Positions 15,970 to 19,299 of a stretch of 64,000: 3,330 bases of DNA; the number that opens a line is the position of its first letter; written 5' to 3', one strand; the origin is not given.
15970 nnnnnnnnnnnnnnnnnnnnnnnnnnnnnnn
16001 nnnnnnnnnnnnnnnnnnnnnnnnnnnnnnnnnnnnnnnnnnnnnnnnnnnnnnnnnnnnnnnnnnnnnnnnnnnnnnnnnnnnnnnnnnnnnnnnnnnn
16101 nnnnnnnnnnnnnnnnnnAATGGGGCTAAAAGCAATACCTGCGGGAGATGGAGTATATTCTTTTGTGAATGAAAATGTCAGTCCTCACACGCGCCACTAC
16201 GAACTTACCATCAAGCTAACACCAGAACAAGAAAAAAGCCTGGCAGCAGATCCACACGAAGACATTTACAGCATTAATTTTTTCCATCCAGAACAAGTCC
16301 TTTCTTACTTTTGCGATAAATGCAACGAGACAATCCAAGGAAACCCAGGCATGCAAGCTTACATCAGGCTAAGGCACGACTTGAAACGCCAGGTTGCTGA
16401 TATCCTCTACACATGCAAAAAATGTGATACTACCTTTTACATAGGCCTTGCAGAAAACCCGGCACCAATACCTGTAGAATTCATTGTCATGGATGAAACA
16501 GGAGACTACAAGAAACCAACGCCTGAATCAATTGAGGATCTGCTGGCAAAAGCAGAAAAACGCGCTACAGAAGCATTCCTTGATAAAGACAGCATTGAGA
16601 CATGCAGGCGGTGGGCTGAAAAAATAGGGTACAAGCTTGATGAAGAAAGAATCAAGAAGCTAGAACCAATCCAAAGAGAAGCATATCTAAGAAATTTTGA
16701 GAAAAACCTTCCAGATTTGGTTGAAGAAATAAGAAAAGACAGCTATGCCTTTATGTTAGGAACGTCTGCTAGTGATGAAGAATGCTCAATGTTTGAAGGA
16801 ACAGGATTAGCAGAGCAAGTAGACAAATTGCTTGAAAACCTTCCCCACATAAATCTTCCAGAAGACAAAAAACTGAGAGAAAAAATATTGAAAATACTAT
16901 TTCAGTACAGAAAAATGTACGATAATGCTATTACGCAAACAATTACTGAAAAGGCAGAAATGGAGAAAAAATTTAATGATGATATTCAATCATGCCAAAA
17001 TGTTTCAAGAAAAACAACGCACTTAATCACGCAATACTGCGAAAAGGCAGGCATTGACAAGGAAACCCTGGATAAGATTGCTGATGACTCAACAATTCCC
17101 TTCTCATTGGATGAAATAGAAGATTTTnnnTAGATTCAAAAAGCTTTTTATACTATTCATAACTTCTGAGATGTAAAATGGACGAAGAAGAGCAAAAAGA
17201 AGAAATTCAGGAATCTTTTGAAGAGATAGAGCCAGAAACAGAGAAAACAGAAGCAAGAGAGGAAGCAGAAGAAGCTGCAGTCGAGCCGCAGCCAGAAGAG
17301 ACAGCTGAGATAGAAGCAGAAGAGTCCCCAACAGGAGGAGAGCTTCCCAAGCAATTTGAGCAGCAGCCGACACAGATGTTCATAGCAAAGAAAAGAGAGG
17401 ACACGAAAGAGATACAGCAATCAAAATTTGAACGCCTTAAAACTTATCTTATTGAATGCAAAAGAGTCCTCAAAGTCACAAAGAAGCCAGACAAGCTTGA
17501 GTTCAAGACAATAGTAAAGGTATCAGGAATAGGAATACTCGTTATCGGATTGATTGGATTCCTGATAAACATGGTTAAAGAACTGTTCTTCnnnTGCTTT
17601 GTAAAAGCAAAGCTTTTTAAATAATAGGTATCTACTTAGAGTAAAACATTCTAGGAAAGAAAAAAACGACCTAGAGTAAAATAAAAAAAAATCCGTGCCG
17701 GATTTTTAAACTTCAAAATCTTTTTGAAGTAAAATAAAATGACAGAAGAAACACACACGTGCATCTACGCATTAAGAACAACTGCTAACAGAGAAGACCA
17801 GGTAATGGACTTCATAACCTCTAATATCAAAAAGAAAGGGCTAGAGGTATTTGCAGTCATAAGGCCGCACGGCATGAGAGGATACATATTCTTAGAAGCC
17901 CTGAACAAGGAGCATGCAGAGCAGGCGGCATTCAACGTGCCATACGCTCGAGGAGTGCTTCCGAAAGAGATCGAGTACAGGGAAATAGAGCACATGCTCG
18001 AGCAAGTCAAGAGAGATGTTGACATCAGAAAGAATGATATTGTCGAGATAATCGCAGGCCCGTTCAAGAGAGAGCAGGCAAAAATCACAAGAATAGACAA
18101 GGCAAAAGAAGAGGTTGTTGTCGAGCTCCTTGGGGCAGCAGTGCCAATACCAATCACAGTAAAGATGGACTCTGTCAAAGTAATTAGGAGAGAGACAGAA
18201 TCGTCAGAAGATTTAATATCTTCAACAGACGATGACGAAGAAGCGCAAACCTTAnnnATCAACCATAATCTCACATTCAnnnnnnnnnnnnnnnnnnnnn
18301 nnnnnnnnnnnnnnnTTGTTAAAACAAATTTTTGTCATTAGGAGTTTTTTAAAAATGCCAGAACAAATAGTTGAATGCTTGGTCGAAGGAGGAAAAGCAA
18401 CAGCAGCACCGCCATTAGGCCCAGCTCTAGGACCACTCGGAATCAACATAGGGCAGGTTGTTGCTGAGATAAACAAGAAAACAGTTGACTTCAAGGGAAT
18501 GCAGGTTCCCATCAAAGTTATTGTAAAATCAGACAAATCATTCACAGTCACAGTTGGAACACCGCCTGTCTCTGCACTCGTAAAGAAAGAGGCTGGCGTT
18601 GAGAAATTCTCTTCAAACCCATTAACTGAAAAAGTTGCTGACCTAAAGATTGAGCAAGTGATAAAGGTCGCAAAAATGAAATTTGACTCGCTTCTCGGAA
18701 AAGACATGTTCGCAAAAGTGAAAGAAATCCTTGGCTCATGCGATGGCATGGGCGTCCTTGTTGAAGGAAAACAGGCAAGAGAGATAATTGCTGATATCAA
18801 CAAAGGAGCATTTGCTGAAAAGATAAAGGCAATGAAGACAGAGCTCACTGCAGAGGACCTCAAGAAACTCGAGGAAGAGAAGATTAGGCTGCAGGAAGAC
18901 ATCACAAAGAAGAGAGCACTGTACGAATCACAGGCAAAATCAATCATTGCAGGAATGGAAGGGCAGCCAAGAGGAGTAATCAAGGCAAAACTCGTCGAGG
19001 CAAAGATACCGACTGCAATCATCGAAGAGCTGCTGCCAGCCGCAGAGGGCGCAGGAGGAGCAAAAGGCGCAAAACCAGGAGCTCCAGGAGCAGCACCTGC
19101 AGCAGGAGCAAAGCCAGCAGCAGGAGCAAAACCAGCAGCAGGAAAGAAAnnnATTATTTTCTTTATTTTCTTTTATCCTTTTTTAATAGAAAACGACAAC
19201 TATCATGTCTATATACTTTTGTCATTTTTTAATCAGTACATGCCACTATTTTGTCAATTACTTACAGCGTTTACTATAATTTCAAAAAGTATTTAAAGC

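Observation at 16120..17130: Unknown zinc-ribbon protein inserted and translationally coupled between ftsZ1 and secE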

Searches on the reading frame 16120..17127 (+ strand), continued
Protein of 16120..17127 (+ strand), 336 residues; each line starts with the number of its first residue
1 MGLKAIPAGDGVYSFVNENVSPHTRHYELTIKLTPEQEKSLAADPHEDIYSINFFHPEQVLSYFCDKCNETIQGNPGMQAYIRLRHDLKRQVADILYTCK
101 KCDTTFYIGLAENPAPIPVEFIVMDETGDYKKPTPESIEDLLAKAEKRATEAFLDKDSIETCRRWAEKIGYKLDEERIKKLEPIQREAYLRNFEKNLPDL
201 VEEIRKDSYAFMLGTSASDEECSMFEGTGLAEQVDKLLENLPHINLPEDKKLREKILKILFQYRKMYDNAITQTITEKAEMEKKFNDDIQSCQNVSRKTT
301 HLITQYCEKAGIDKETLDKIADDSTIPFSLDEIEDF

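Call 39: list_cluster_members(proteins=[P0010, P0011, P0017, P0024, P0033, P0045, P0051, P0062, P0028, P0039])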
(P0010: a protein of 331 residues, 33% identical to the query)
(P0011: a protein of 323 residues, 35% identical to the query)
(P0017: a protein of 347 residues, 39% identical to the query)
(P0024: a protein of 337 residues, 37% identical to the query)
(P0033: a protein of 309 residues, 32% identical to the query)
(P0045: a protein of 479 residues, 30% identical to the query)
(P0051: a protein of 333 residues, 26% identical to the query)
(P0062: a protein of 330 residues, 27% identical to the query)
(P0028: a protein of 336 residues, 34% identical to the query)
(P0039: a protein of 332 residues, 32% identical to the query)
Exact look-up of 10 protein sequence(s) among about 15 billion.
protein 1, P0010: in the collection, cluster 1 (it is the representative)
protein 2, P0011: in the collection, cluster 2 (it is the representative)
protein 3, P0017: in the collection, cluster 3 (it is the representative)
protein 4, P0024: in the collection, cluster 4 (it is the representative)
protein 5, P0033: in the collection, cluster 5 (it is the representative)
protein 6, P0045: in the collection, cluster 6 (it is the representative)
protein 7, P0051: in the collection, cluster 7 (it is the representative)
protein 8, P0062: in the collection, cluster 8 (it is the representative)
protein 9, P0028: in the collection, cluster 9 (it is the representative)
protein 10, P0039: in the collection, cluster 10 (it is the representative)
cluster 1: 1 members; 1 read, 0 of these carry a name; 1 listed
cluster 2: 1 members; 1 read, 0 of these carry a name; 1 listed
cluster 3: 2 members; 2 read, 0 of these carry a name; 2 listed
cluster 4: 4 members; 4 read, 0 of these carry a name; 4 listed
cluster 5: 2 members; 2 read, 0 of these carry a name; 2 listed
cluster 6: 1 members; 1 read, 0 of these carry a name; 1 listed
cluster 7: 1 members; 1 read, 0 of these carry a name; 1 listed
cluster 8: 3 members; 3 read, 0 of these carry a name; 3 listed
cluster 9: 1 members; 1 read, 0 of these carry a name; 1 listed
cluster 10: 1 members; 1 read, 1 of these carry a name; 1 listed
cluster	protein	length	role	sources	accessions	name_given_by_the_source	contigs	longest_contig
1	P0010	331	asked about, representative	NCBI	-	-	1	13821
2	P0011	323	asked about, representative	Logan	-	-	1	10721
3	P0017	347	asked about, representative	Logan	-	-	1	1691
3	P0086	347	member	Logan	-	-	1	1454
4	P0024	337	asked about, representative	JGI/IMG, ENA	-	-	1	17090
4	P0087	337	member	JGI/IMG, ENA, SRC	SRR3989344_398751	-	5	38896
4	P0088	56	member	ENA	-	-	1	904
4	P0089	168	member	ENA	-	-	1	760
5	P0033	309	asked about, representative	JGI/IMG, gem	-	-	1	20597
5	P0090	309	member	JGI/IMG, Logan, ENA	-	-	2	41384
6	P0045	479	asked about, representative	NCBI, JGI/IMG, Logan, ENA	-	-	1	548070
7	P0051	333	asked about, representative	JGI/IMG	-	-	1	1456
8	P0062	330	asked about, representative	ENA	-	-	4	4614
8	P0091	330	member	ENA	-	-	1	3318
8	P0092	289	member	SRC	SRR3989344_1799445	-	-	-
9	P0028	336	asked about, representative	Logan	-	-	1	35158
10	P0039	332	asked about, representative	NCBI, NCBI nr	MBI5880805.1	hypothetical protein HZB90_01605 [archaeon] | hypothetical protein [archaeon]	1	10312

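Call 55: find_encoding_contigs(protein=P0045, flank=8000, max_places=2)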
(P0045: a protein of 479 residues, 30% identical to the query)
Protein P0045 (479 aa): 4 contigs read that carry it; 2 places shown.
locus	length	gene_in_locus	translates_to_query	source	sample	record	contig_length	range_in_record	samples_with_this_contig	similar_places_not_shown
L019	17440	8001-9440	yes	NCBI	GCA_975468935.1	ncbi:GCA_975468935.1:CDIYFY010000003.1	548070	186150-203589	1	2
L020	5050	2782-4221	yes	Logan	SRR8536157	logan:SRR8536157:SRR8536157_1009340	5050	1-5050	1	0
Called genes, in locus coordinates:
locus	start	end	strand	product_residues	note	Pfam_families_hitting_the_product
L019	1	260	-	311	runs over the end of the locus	PF20030:bpMoxR, PF00004:AAA (weak), PF07726:AAA_3, PF07728:AAA_5, PF17863:AAA_lid_2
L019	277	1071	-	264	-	PF24334:DUF7502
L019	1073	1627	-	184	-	-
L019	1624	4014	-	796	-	PF07090:GATase1_like (faint), PF00092:VWA, PF13519:VWA_2 (weak), PF13768:VWA_3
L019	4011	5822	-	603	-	PF07584:BatA, PF24156:DUF7407, PF24157:DUF7408, PF24155:DUF7406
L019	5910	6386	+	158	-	PF11554:DUF3232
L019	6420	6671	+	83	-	-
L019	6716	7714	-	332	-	PF08068:DKCLD, PF01509:TruB_N, PF21238:Pus10_C (weak), PF16198:TruB_C_2, PF01472:PUA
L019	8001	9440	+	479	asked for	-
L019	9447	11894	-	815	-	PF03104:DNA_pol_B_exo1, PF10108:DNA_pol_B_exo2 (weak), PF00136:DNA_pol_B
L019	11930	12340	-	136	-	PF01092:Ribosomal_S6e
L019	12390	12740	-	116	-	PF01981:PTH2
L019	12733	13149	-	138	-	PF07291:MauE, PF07681:DoxX (weak)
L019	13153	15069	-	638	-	PF07973:tRNA_SAD, PF00587:tRNA-synt_2b, PF03129:HGTP_anticodon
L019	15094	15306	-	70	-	-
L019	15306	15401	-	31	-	-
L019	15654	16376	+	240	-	PF01090:Ribosomal_S19e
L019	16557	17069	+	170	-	PF01198:Ribosomal_L31e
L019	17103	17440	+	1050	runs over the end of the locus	PF00133:tRNA-synt_1, PF09334:tRNA-synt_1g, PF08264:Anticodon_1, PF19302:DUF5915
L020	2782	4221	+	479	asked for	-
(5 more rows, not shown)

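Call 56: find_encoding_contigs(protein=P0028, flank=8000, max_places=2)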
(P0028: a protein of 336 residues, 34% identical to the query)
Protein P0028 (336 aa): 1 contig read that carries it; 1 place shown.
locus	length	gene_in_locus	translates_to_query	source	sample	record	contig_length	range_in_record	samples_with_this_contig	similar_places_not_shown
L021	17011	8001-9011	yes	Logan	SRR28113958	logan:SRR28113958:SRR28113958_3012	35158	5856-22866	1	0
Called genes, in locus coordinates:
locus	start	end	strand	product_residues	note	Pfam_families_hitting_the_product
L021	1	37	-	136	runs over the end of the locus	-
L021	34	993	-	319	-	PF05496:RuvB_N (weak), PF13177:DNA_pol3_delta2, PF00004:AAA, PF13173:AAA_14 (weak), PF25361:AAA_lid_RFC1, PF08542:Rep_fac_C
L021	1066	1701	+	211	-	PF00753:Lactamase_B (weak)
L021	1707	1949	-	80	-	-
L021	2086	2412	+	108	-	-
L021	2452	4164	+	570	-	PF00999:Na_H_Exchanger, PF02254:TrkA_N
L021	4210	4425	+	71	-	-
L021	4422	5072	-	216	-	-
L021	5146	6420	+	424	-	PF02403:Seryl_tRNA_N, PF00587:tRNA-synt_2b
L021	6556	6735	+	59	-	-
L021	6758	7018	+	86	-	-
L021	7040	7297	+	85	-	-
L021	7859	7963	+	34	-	-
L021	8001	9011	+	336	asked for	-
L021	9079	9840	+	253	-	PF03372:Exo_endo_phos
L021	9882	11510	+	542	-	PF02554:CstA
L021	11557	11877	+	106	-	-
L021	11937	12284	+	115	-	-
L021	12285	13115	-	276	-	PF04414:tRNA_deacylase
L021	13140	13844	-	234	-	-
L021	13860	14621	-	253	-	-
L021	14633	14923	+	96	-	-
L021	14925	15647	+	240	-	PF00590:TP_methylase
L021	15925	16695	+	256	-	-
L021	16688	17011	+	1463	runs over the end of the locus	PF01636:APH (weak)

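Call 63: search_protein_families(library=pfam, proteins=[P0045, P0048, P0057, P0066, P0072, P0071, P0062, P0069, P0073, P0030], max_evalue=0.01)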
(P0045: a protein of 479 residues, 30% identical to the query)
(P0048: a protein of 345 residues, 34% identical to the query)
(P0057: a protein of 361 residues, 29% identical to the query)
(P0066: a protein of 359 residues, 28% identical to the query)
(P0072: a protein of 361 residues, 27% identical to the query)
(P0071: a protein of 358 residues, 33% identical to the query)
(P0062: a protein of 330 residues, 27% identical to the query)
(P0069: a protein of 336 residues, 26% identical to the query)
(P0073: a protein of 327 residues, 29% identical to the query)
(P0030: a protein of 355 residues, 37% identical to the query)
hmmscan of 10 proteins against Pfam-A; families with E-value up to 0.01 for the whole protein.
P0045 (479 aa): 0 families

P0048 (345 aa): 0 families

P0057 (361 aa): 0 families

P0066 (359 aa): 0 families

P0072 (361 aa): 1 family
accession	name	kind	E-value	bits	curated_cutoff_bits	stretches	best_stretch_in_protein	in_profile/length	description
PF13035.11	DUF3896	-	0.0033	18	25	0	297-325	19-46/61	Protein of unknown function (DUF3896)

P0071 (358 aa): 0 families

P0062 (330 aa): 0 families

P0069 (336 aa): 1 family
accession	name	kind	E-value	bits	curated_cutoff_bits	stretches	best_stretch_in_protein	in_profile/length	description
PF09548.15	Spore_III_AB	-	0.0033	17.9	32.5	1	216-327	43-155/170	Stage III sporulation protein AB (spore_III_AB)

P0073 (327 aa): 0 families

P0030 (355 aa): 1 family
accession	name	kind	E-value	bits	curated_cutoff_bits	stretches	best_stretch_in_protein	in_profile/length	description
PF03804.19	DUF325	-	0.0012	19.1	28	1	78-120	91-136/137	Viral proteins of unknown function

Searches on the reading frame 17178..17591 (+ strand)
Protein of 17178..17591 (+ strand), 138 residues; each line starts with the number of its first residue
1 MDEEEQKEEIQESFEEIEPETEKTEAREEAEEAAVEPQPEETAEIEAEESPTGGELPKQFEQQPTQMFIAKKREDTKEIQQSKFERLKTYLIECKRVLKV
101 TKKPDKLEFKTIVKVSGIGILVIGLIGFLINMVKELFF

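Call 3: search_protein_families(library=pfam, proteins=[window:17178-17591:+], max_evalue=1)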
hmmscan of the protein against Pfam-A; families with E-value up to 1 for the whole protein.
window:17178-17591:+ (138 aa): 1 family
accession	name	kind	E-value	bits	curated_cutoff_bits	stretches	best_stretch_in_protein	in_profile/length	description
PF00584.25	SecE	-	2.5e-05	24.6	22.7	1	88-132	1-45/55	SecE/Sec61-gamma subunits of protein translocation complex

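Call 4: search_protein_families(library=ncbifam, proteins=[window:17178-17591:+], max_evalue=1)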
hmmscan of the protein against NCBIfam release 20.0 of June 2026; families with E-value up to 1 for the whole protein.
window:17178-17591:+ (138 aa): 11 families
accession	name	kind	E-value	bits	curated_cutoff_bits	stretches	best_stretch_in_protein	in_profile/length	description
NF006909.0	PRK09400.1-4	equivalog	2.8e-21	75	86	1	84-137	5-58/61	preprotein translocase subunit SecE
TIGR00327.1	secE_euk_arch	equivalog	5.5e-17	61.3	36.2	1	83-136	2-55/61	protein translocase SEC61 complex subunit gamma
NF006907.0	PRK09400.1-2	equivalog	1.1e-15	57.4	99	1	74-131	9-66/78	preprotein translocase subunit SecE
NF006908.0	PRK09400.1-3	equivalog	2.3e-14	52.9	97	1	74-132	6-60/71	preprotein translocase subunit SecE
NF006910.0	PRK09400.1-6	equivalog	9.1e-10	38.5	96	1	96-133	12-49/57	preprotein translocase subunit SecE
NF006911.0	PRK09400.2-2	equivalog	3.3e-08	33.7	106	1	80-138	22-82/82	preprotein translocase subunit SecE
NF006912.0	PRK09400.2-3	equivalog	7.4e-08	32.1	126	1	95-131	25-61/69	preprotein translocase subunit SecE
NF006906.0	PRK09400.1-1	equivalog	2e-06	27.2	95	1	93-133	16-56/62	preprotein translocase subunit SecE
NF049913.1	FTN_0290_fam_lipo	equivalog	0.033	14.4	170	1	67-129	88-152/154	FTL_1709 family lipoprotein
NF006543.0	PRK09039.1-2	equivalog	0.073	12.9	305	1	3-107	73-177/350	peptidoglycan -binding protein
NF052548.1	FAdesatDesABac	equivalog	0.12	11.4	500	1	63-136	159-230/328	Delta(5) desaturase DesA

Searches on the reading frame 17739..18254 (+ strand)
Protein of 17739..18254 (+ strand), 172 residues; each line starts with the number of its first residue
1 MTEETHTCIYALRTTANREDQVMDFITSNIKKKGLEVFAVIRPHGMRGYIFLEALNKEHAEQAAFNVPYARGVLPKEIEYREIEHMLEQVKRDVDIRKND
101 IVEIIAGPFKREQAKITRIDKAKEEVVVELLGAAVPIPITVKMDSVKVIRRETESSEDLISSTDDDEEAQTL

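Call 3: search_protein_families(library=pfam, proteins=[window:17739-18254:+], max_evalue=1)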
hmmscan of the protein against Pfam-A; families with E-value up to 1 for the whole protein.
window:17739-18254:+ (172 aa): 3 families
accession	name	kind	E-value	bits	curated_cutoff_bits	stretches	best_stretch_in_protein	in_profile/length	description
PF03439.18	Spt5-NGN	-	1.2e-16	60.9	22.4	1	9-87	2-84/84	Early transcription elongation factor of RNA pol II, NGN section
PF00467.35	KOW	-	1.1e-05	25.5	22.3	1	98-129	1-32/32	KOW motif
PF23291.1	KOW4_SPT5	-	0.00055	20.2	27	1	95-119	8-32/55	Transcription elongation factor SPT5, fourth KOW domain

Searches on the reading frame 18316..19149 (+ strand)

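Call 3: search_protein_families(library=pfam, proteins=[window:18316-19149:+], max_evalue=1)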
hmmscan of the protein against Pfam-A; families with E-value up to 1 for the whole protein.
window:18316-19149:+ (278 aa): 4 families
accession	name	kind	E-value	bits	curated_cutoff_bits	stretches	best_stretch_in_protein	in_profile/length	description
PF03946.19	Ribosomal_L11_N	-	1.4e-24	86.1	32.9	1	19-76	1-58/58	Ribosomal protein L11, N-terminal domain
PF00298.24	Ribosomal_L11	-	1.9e-17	63.9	21.4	1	82-149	2-69/69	Ribosomal protein L11, RNA binding domain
PF11505.13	DUF3216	-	0.0018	18.9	25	1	168-233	2-65/91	Protein of unknown function (DUF3216)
PF13025.11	DUF3886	-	0.017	15.7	25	1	163-195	13-45/68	Protein of unknown function (DUF3886)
